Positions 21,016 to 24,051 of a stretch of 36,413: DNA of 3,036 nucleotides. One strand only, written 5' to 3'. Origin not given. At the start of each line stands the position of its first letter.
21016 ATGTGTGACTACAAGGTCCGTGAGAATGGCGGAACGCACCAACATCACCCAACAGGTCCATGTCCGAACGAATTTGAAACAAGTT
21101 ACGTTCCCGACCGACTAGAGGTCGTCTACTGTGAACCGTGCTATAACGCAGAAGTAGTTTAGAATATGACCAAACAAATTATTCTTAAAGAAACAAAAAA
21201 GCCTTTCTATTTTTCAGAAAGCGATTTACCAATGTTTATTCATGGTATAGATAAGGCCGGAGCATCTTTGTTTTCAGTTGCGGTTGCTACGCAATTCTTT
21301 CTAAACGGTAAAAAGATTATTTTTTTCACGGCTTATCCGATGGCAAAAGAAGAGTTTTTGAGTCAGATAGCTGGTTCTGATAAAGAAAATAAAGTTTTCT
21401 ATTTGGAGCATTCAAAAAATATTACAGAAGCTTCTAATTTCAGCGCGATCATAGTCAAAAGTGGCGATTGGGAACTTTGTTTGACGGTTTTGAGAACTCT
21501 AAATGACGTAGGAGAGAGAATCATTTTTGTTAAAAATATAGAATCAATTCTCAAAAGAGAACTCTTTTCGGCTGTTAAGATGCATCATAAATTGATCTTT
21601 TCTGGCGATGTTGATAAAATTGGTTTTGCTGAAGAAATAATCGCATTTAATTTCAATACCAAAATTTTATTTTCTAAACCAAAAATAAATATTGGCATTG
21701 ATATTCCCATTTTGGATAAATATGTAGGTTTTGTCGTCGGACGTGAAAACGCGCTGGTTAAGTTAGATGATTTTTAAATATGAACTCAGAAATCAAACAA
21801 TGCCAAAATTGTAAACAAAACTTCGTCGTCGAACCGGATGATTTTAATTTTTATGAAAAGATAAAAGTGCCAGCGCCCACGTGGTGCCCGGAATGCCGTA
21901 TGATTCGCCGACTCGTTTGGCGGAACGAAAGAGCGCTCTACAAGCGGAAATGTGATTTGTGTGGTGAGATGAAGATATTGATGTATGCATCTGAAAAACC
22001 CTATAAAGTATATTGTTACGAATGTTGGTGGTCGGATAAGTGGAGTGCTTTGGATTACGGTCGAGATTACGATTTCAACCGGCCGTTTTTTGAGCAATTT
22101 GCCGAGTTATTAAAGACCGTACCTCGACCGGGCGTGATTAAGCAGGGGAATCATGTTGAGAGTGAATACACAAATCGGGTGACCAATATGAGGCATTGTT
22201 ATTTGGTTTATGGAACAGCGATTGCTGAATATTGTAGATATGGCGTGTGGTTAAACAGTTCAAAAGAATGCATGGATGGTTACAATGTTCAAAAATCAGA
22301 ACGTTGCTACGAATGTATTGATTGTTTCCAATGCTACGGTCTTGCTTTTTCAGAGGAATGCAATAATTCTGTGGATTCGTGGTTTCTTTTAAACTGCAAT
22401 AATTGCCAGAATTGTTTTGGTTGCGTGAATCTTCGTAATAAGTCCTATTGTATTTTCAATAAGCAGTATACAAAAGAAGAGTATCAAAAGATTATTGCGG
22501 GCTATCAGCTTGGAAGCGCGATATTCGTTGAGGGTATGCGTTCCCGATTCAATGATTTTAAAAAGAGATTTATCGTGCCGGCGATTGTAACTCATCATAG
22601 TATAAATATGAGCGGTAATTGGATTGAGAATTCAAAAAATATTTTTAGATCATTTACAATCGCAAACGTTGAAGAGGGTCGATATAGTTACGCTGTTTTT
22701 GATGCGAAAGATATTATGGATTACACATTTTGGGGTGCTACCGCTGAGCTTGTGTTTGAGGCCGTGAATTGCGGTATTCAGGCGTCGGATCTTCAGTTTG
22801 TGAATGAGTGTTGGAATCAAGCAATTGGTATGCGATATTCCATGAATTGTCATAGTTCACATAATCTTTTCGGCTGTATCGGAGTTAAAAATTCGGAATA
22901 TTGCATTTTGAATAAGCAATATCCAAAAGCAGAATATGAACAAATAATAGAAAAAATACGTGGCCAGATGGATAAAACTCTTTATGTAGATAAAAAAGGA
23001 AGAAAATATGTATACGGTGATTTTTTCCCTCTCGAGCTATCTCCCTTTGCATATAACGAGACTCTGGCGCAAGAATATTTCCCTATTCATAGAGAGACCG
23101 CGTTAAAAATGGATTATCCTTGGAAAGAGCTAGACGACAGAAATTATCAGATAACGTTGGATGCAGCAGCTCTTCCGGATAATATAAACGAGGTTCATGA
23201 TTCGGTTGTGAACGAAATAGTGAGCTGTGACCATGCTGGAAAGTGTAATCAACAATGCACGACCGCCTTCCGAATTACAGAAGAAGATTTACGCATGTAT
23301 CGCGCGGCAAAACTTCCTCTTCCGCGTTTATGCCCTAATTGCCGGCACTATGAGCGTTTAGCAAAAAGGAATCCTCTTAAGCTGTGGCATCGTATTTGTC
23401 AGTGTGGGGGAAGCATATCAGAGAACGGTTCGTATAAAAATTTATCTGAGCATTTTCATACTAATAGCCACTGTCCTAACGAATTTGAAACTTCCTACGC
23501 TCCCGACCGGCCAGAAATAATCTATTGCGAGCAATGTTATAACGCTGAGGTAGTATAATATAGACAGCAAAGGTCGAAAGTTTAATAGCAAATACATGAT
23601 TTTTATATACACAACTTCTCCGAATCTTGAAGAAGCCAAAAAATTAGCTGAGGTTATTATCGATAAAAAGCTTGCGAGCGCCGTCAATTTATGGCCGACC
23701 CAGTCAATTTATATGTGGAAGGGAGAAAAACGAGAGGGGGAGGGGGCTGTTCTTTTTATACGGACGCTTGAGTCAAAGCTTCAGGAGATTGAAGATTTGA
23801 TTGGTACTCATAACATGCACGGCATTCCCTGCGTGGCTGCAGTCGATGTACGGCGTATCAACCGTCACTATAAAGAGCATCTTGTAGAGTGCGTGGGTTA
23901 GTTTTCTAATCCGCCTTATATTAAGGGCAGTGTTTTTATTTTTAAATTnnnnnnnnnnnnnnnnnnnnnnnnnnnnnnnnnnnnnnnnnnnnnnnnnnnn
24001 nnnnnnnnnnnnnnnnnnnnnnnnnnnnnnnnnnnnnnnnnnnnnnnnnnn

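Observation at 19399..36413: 17-kb operon-like tandem array of nine cysteine-rich paralogs of unknown function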

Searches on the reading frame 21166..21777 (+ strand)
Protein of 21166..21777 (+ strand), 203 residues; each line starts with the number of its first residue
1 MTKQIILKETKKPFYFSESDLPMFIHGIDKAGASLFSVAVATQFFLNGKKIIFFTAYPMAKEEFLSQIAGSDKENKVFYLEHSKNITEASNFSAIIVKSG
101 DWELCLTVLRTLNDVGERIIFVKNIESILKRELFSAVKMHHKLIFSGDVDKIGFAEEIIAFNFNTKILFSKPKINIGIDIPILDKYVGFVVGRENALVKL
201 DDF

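Call 9: search_protein_families(library=pfam, proteins=[window:21166-21777:+], max_evalue=0.01)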
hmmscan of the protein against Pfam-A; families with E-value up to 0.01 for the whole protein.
window:21166-21777:+ (203 aa): 0 families

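Call 32: search_protein_families(library=padloc, proteins=[window:21166-21777:+], max_evalue=0.01)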
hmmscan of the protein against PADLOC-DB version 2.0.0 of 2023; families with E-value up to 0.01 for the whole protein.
window:21166-21777:+ (203 aa): 0 families

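Call 33: search_protein_families(library=ncbifam, proteins=[window:21166-21777:+], max_evalue=0.01)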
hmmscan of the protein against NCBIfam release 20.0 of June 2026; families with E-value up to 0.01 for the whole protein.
window:21166-21777:+ (203 aa): 0 families

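Call 49: search_protein_families(library=phrogs, proteins=[window:21166-21777:+], max_evalue=0.01)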
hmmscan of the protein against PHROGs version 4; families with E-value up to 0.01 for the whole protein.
window:21166-21777:+ (203 aa): 0 families

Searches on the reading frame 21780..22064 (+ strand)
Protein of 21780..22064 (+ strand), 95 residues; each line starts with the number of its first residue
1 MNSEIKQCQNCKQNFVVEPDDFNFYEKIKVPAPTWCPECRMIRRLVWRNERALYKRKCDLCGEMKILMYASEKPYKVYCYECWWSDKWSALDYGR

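Call 48: search_solved_structures(query=A3, max_evalue=10, show_alignments=3)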
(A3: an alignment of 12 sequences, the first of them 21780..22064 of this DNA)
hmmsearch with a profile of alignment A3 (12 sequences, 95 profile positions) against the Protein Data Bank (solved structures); distinct sequences matched with E-value up to 10: 8.
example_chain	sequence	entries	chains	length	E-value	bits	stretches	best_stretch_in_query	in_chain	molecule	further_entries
1b8t_A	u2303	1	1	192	0.011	19.4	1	36-86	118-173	PROTEIN (CRP1)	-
1ctl_A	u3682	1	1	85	0.025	18.3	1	36-86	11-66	AVIAN CYSTEINE RICH PROTEIN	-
2o13_A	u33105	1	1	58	0.32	14.8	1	47-85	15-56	Muscle LIM protein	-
1cxx_A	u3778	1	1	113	0.37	14.5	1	54-86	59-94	CYSTEINE AND GLYCINE-RICH PROTEIN CRP2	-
1iml_A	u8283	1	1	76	0.38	14.5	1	36-90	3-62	CYSTEINE RICH INTESTINAL PROTEIN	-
1ibi_A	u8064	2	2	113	0.39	14.5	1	54-86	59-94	CYSTEINE-RICH PROTEIN 2 | CYSTEINE AND GLYCINE-RICH PROTEIN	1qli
5v3j_E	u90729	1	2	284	2.1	12.1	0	6-41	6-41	Zinc finger protein 568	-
2dar_A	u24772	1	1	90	2.3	12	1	55-84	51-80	PDZ and LIM domain protein 5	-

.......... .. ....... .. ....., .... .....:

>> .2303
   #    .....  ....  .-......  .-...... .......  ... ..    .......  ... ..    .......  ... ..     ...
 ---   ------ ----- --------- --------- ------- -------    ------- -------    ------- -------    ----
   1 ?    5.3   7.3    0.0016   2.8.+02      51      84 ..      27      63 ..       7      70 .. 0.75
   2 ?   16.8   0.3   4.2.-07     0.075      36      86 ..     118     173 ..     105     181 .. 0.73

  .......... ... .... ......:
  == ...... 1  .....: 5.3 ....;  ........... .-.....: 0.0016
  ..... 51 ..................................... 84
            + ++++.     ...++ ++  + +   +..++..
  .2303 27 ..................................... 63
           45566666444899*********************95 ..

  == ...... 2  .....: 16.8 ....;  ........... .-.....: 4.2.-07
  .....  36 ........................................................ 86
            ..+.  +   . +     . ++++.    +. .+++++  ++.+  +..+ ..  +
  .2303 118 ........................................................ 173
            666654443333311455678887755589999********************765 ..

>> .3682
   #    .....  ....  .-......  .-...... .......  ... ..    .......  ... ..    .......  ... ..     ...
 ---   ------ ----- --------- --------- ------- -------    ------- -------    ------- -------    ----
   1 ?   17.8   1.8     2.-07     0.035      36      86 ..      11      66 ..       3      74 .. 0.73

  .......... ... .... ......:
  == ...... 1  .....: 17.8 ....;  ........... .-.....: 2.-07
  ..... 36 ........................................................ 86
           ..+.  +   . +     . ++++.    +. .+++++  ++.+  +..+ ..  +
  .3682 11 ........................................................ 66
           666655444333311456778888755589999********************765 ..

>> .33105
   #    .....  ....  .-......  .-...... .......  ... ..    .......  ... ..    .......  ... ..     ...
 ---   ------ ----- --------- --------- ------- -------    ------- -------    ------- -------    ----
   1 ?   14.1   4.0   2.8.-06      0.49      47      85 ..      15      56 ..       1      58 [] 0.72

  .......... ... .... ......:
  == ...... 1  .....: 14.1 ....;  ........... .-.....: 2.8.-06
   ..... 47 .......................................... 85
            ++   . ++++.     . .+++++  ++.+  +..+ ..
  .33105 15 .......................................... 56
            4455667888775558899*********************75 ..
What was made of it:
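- Closest known: LIM domains. Same: Two consecutive Cys4-type zinc knuckles, with weak profile matches to CRP1 and CRIP LIM domains (E 0.011-0.4, call 48).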

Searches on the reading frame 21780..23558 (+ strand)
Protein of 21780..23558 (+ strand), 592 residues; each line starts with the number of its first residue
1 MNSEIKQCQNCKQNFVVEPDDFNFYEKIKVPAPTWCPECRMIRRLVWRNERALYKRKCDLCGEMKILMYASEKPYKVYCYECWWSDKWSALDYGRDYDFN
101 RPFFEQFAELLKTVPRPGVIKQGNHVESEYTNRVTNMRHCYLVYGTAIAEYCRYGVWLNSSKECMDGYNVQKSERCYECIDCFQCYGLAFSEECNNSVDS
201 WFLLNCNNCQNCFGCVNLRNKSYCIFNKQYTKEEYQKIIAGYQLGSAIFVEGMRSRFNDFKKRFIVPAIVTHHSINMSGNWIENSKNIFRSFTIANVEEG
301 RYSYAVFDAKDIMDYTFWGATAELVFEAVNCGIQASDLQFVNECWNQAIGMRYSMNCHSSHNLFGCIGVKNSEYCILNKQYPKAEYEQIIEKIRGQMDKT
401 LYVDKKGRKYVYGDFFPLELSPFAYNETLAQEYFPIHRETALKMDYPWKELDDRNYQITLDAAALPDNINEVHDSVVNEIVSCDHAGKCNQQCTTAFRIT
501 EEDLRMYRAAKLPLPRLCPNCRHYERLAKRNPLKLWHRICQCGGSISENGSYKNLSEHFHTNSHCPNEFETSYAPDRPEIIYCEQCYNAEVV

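Call 5: search_protein_families(library=pfam, proteins=[window:21780-23558:+], max_evalue=1)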
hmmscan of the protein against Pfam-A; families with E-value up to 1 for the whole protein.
window:21780-23558:+ (592 aa): 0 families

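Call 6: search_protein_families(library=ncbifam, proteins=[window:21780-23558:+], max_evalue=1)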
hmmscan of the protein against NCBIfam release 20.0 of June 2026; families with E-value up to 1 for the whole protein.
window:21780-23558:+ (592 aa): 2 families
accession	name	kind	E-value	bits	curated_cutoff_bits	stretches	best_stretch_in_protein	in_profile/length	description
NF002714.0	PRK02551.1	equivalog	0.24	11.1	190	1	202-244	87-133/157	class Ib ribonucleoside-diphosphate reductase assembly flavoprotein NrdI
TIGR02200.1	GlrX_actino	hypoth_equivalog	0.3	11.5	89.5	1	28-53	2-26/77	mycoredoxin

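Call 24: predict_structure(alignment_id=A2)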
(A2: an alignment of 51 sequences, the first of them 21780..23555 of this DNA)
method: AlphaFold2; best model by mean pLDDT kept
length: 592 residues; sequences in the alignment: 51
mean_pLDDT: 82.8   pTM: 0.85
mean pLDDT of the five models: 82.8, 79.9, 78.9, 78.8, 78.7
residues with pLDDT >= 90: 234; 70-90: 254; 50-70: 104; < 50: 0
segments of 3 or more residues with pLDDT < 50: none
pLDDT, mean of each block of 10 residues (from residue 1): 91 93 90 91 89 91 93 92 89 93 94 89 62 63 67 73 74 77 73 71 68 65 80 86 89 87 86 78 73 63 63 67 74 71 69 69 60 83 91 93 94 92 92 90 91 85 96 97 91 89 87 90 83 86 91 91 92 88 92 83
secondary structure, 60 per line:
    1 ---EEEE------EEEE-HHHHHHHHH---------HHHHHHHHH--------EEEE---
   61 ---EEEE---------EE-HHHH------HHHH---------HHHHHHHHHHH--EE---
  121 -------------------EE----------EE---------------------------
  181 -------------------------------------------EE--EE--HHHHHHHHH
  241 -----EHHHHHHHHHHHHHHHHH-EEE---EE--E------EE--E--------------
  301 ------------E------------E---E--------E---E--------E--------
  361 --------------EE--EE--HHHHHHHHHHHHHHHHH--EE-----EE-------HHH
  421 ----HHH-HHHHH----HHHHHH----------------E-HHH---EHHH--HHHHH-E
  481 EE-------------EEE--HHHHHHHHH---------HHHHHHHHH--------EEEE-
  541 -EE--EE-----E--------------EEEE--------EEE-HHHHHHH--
elements in order: E4-7 E14-17 H19-27 H37-45 E54-57 E64-67 H80-83 H90-93 H103-113 H232-240 H247-263 E265-267 H383-399 H429-433 H438-443 H474-478 E480-482 E496-498 H501-509 H519-527 E536-539 E568-571 E580-582 H584-590
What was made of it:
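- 21780..23558 (+): Paralog 2 (592 aa), the reference copy. N-terminal zinc module about 21780-22049, M1 about 22134-22499, M2 about 22596-22955, C-terminal zinc module about 23226-23555. AlphaFold model pLDDT 82.8, pTM 0.85 (call 24).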

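Call 27: fold_search(model_id=the predicted structure, library=pdb)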
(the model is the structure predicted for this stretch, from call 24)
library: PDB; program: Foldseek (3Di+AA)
matches with E <= 10: 7; with E <= 0.001: 0
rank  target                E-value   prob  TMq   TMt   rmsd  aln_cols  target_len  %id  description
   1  8e3d_B                4.5e+00  0.03  0.04  0.14  13.5        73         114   14  ZBTB7A Zinc Finger Domain Bound to DNA Duplex Containing CAST sequence (#11) (released 2023-02-08)
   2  2rsj_MODEL_1_A        6.1e+00  0.01  0.04  0.14  17.1        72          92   17  Solution structures of the DNA-binding domains of immune-related zinc-finger protein ZFAT (released 2013-03-13)
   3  5d0q_F                7.5e+00  0.01  0.03  0.03  24.3       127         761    8  BamACDE complex, outer membrane beta-barrel assembly machinery (BAM) complex (released 2016-03-09)
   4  5d0q_A                7.9e+00  0.01  0.03  0.03  24.1       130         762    9  BamACDE complex, outer membrane beta-barrel assembly machinery (BAM) complex (released 2016-03-09)
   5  4e51_B                9.2e+00  0.01  0.03  0.04  14.4        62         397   18  Crystal structure of a histidyl-tRNA synthetase HisRS from Burkholderia thailandensis bound to histidine (released 2012-03-28)
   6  1qu1_F                9.7e+00  0.02  0.05  0.13  11.2        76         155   12  CRYSTAL STRUCTURE OF EHA2 (23-185) (released 2000-01-05)
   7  1t0f_A                9.7e+00  0.01  0.04  0.08  16.2       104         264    8  Crystal Structure of the TnsA/TnsC(504-555) complex (released 2004-11-09)

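Call 32: search_protein_families(library=padloc, proteins=[window:21780-23558:+], max_evalue=0.01)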
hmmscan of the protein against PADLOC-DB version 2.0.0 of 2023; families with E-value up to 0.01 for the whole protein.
window:21780-23558:+ (592 aa): 0 families

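Call 49: search_protein_families(library=phrogs, proteins=[window:21780-23558:+], max_evalue=0.01)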
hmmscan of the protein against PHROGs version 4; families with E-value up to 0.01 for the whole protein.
window:21780-23558:+ (592 aa): 1 family
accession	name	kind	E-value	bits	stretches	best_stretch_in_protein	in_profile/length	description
phrog_15341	-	unknown function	0.0016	18.9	1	162-220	37-89/276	-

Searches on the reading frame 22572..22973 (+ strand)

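Call 38: search_protein_families(library=pfam, proteins=[window:22572-22973:+], max_evalue=10)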
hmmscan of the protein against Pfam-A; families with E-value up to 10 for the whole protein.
window:22572-22973:+ (134 aa): 2 families
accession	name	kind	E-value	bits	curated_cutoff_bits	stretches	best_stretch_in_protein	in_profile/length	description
PF07495.19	Y_Y_Y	-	0.1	12.9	26.6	1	12-39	16-41/65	Y_Y_Y domain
PF21357.2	EIF3E_C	-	0.27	11.2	26.8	1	122-131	3-12/21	Eukaryotic translation initiation factor 3 subunit E, C-terminal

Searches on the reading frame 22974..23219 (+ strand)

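Call 38: search_protein_families(library=pfam, proteins=[window:22974-23219:+], max_evalue=10)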
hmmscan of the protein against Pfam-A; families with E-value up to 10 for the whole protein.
window:22974-23219:+ (82 aa): 1 family
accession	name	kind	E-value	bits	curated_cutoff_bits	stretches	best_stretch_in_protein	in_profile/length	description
PF17312.8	Helveticin_J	-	0.062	13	25.5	1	46-80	246-281/314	Bacteriocin helveticin-J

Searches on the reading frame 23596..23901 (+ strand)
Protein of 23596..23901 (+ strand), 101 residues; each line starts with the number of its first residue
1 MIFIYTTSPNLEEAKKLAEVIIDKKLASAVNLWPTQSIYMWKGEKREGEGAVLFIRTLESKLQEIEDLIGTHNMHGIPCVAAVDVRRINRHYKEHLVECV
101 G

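Call 9: search_protein_families(library=pfam, proteins=[window:23596-23901:+], max_evalue=0.01)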
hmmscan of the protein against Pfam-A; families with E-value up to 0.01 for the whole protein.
window:23596-23901:+ (101 aa): 1 family
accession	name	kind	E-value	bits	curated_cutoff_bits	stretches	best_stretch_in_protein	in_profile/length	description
PF03091.20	CutA1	-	2.2e-20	72.7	22.4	1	3-97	2-97/99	CutA1 divalent ion tolerance protein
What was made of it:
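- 23596..23901 (+): CutA1 (101 aa) inside the array; the second specific neighbour of the family. Pfam CutA1 E 2e-20 (call 9).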
